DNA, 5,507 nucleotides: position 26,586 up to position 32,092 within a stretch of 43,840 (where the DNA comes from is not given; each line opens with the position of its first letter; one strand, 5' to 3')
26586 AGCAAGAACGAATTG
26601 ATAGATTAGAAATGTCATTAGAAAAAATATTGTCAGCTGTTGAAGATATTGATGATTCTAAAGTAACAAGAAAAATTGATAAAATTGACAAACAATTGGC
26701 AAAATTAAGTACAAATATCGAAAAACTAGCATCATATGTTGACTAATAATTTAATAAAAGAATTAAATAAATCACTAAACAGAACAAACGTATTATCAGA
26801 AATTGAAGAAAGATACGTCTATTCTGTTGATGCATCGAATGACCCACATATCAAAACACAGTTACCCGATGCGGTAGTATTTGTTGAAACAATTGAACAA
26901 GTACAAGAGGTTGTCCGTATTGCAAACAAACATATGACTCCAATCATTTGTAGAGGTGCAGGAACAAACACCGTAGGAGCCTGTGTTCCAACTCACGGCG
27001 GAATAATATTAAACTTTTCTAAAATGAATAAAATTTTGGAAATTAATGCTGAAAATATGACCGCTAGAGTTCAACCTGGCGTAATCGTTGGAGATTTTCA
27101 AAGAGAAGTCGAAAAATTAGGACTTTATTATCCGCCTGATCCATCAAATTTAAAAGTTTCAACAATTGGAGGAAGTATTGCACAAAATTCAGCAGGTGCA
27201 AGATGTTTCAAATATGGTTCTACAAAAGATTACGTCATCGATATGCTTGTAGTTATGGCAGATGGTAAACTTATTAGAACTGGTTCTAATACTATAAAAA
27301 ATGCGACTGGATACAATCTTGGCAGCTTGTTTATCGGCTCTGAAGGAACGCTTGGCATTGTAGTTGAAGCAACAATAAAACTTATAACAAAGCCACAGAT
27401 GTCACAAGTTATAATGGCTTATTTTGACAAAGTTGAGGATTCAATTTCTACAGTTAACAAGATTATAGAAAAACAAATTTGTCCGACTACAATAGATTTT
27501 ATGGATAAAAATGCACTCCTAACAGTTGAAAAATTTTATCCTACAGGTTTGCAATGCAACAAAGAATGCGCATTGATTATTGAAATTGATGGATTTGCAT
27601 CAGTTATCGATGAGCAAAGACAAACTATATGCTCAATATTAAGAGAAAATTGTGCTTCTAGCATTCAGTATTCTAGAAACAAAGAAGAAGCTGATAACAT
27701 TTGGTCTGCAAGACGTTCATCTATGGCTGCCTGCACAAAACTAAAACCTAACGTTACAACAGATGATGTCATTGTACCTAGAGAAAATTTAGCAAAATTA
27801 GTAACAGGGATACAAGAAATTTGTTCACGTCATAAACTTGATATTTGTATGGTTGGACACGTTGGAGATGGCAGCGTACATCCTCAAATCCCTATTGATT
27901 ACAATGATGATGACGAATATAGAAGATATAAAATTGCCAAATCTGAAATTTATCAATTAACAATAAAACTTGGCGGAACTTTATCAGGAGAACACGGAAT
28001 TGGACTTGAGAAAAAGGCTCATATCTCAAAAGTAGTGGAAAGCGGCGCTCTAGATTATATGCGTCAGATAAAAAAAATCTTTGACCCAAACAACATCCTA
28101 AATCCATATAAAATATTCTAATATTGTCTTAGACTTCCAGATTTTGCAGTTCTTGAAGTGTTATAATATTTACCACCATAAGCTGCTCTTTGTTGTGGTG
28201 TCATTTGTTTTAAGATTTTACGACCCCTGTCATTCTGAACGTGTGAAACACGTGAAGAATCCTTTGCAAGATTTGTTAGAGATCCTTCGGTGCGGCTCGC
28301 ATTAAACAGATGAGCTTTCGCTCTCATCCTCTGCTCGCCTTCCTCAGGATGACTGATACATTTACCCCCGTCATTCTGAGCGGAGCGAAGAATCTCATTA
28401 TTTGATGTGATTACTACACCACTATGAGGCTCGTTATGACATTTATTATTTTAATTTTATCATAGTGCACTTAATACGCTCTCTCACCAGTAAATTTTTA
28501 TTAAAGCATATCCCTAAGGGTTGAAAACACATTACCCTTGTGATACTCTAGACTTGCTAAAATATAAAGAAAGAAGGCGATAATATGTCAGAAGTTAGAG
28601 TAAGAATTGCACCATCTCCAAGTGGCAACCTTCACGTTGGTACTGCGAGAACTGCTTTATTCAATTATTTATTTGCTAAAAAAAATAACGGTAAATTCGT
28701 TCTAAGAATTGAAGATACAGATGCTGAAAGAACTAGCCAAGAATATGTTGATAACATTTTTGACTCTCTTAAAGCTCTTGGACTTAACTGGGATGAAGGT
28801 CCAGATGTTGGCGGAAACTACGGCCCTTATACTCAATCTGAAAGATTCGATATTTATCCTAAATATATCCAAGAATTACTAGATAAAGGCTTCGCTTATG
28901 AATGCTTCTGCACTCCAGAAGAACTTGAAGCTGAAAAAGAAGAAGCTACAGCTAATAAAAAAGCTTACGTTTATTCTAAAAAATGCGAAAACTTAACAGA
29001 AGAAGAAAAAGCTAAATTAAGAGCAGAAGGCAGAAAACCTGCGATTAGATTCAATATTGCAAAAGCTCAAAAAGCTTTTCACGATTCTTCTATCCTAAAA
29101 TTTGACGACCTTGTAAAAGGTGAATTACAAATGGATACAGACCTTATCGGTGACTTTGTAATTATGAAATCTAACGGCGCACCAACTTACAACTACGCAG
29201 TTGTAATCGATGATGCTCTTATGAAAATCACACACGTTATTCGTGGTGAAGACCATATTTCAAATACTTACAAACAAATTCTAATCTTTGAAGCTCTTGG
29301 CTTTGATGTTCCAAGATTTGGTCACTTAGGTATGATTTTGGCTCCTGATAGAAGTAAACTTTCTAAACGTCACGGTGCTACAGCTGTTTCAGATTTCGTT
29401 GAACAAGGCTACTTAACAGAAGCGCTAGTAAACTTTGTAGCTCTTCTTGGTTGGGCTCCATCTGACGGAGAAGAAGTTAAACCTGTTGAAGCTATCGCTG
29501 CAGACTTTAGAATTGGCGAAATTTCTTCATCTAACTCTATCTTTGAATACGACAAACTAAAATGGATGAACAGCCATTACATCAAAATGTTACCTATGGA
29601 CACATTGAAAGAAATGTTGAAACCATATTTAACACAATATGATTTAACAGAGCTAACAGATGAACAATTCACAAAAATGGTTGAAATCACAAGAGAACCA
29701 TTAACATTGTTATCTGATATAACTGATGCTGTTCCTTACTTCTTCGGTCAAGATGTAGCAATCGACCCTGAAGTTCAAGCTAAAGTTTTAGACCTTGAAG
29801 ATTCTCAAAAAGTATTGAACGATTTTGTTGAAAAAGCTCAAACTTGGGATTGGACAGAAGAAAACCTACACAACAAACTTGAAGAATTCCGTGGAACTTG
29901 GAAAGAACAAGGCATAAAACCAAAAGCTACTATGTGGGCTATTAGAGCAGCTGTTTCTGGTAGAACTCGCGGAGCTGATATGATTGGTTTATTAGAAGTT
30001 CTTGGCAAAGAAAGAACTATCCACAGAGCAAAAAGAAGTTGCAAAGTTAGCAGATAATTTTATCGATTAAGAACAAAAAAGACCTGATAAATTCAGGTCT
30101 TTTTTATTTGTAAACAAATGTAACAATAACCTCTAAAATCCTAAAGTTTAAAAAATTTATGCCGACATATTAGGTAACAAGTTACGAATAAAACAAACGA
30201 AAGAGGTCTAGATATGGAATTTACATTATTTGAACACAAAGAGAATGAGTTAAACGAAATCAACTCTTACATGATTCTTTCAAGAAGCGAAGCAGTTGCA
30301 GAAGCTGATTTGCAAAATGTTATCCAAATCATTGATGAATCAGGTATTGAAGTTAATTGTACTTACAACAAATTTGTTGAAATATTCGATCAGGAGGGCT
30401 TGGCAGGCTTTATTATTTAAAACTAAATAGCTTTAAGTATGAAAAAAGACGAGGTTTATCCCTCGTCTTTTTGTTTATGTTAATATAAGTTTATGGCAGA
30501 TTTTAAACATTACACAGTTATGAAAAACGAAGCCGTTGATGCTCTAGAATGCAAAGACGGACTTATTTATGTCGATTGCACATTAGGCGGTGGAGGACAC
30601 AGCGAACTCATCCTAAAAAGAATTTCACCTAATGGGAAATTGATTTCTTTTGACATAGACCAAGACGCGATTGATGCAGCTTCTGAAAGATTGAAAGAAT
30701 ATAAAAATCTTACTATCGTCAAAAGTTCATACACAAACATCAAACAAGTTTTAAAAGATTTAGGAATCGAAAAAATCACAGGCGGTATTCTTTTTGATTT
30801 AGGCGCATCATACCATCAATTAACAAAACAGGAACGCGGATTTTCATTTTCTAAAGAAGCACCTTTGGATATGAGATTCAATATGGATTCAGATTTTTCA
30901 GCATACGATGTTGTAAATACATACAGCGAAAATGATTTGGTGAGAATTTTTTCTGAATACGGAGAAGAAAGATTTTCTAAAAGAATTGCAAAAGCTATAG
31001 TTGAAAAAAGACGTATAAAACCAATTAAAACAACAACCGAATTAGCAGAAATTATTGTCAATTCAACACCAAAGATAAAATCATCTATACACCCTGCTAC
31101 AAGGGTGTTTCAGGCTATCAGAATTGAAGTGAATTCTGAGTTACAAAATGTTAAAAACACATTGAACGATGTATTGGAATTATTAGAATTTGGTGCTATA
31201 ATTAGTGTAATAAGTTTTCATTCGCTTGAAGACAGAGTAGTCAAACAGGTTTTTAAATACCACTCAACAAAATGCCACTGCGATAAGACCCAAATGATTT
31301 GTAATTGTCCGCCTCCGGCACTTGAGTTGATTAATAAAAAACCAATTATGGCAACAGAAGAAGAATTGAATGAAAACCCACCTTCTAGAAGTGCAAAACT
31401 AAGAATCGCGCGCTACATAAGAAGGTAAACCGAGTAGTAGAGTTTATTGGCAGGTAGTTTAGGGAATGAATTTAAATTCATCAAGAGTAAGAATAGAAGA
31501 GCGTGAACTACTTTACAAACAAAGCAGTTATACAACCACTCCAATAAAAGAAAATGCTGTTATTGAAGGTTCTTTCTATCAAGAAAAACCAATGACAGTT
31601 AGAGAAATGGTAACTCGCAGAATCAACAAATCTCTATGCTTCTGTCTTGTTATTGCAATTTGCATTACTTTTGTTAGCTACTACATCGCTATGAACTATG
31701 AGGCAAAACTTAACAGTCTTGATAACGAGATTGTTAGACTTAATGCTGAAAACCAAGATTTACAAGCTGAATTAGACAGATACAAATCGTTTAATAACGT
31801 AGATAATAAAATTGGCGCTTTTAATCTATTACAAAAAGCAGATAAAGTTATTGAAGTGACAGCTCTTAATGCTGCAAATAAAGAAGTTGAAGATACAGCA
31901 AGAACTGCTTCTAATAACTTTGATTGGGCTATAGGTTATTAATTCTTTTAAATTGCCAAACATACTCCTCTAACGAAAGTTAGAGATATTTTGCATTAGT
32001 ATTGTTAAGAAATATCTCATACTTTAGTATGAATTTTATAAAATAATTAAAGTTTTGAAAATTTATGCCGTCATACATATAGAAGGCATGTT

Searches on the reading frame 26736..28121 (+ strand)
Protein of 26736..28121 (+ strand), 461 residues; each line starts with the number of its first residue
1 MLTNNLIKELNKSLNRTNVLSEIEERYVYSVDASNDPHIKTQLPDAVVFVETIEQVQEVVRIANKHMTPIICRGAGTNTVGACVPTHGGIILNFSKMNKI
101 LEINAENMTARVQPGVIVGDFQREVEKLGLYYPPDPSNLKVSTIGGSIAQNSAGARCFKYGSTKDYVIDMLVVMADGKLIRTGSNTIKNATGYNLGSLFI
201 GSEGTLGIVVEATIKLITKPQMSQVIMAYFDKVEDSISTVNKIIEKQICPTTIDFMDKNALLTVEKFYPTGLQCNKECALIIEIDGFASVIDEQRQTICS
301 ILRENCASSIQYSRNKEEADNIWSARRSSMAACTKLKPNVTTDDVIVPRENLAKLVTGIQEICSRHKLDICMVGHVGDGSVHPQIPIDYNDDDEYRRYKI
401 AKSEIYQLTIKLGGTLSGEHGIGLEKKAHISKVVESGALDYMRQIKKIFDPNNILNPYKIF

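Call 10: search_protein_families(library=pfam, proteins=[window:26736-28121:+], max_evalue=0.001)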
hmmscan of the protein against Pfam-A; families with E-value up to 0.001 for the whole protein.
window:26736-28121:+ (461 aa): 2 families
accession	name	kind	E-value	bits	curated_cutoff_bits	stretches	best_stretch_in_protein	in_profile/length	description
PF02913.24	FAD-oxidase_C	-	1.1e-63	215.7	21.2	1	219-460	1-248/248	FAD linked oxidases, C-terminal domain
PF01565.28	FAD_binding_4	-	4.3e-44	150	26.4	1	44-183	1-139/139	FAD binding domain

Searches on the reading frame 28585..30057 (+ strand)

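Call 8: search_protein_families(library=pfam, proteins=[window:28585-30057:+], max_evalue=0.01)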
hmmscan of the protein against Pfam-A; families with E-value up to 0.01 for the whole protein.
window:28585-30057:+ (490 aa): 2 families
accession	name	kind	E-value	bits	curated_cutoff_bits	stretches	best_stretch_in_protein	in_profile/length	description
PF00749.27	tRNA-synt_1c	-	1.8e-101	339.6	23.4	1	3-327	1-314/314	tRNA synthetases class I (E and Q), catalytic domain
PF19269.4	Anticodon_2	-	4.8e-25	89.1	23.6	1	341-483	2-138/141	Anticodon binding domain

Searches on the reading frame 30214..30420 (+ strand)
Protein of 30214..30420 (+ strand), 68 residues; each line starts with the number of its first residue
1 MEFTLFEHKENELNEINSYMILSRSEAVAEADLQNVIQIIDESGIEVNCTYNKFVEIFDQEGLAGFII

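Call 8: search_protein_families(library=pfam, proteins=[window:30214-30420:+], max_evalue=0.01)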
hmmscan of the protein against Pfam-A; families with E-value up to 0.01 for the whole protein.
window:30214-30420:+ (68 aa): 0 families

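Call 54: search_protein_families(library=ncbifam, proteins=[window:30214-30420:+], max_evalue=0.1)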
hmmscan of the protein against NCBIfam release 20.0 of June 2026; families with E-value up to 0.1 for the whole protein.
window:30214-30420:+ (68 aa): 0 families

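Call 106: search_protein_families(library=pfam, proteins=[window:30214-30417:+], max_evalue=10)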
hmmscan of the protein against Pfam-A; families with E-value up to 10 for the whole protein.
window:30214-30417:+ (68 aa): 0 families

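Call 111: predict_structure(protein=window:30214-30417:+)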
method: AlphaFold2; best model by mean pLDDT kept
length: 68 residues; sequences in the alignment: 1
mean_pLDDT: 52.1   pTM: 0.31
mean pLDDT of the five models: 52.1, 46.0, 45.1, 40.6, 38.0
residues with pLDDT >= 90: 0; 70-90: 1; 50-70: 33; < 50: 34
segments of 3 or more residues with pLDDT < 50: 1-11, 14-28, 63-68
pLDDT, mean of each block of 10 residues (from residue 1): 41 47 46 58 65 62 45
secondary structure, 60 per line:
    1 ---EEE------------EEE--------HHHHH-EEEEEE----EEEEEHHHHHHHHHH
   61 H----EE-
elements in order: E4-6 E19-21 H30-34 E36-41 E46-50 H51-61
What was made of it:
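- Tried and rejected: Single-sequence AF2 of the 68-aa protein gave pLDDT 52 and was unusable (call 111).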

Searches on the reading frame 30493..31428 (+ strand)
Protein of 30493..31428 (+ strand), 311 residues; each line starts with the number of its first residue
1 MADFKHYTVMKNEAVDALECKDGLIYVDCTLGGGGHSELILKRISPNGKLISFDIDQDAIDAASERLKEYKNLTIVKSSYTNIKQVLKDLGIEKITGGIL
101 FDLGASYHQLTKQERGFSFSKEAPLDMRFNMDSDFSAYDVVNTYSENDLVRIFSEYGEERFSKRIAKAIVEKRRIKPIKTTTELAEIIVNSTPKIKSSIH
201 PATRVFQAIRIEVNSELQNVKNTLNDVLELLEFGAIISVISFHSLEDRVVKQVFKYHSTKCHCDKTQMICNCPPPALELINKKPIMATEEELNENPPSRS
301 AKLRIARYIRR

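Call 8: search_protein_families(library=pfam, proteins=[window:30493-31428:+], max_evalue=0.01)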
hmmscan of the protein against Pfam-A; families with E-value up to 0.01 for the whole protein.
window:30493-31428:+ (311 aa): 5 families
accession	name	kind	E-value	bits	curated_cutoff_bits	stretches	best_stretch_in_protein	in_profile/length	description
PF01795.25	Methyltransf_5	-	3.6e-114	381.8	27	1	4-307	2-307/309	MraW methylase family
PF13847.12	Methyltransf_31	-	4.9e-05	23.5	27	1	22-93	3-76/145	Methyltransferase domain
PF06962.18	rRNA_methylase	-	0.00015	22.2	22.7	1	51-104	2-53/137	Putative rRNA methylase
PF13649.12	Methyltransf_25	-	0.00077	20.5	27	0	28-84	3-59/97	Methyltransferase domain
PF08704.16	GCD14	-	0.00086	19.5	26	1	16-102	34-120/247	tRNA methyltransferase complex GCD14 subunit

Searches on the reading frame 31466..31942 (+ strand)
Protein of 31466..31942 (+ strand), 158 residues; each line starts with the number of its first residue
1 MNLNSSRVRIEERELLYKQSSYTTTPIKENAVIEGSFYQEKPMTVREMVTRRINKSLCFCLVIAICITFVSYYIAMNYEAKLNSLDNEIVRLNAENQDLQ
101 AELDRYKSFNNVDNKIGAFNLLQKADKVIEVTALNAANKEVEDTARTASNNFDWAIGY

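Call 8: search_protein_families(library=pfam, proteins=[window:31466-31942:+], max_evalue=0.01)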
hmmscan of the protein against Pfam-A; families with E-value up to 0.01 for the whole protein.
window:31466-31942:+ (158 aa): 1 family
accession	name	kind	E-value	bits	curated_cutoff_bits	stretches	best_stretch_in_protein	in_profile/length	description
PF04977.20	DivIC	-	0.00042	20.5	28.9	1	60-111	4-56/80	Septum formation initiator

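Call 54: search_protein_families(library=ncbifam, proteins=[window:31466-31942:+], max_evalue=0.1)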
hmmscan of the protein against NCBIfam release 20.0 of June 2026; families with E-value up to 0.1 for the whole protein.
window:31466-31942:+ (158 aa): 6 families
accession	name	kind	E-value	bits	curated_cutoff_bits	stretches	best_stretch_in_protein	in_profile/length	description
NF040697.1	VPA1267_fam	equivalog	5.3e-05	23.4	90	1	78-117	102-141/143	VPA1267 family protein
NF041210.1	his_kin_PieS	equivalog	0.0065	15.5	850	1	16-107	128-223/474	two component system sensor histidine kinase PieS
NF010520.0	PRK13922.13-5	equivalog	0.016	14.5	343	1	49-133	24-106/263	rod shape-determining protein MreC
TIGR02209.1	ftsL_broad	equivalog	0.021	14.7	42.45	1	55-103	2-54/85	cell division protein FtsL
NF053549.1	FtsL_Actino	equivalog_domain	0.035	14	55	1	58-111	7-61/83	cell division protein FtsL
NF049847.1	FtsL_COG5462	equivalog_domain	0.05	13.3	50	1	57-103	7-53/85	cell division protein FtsL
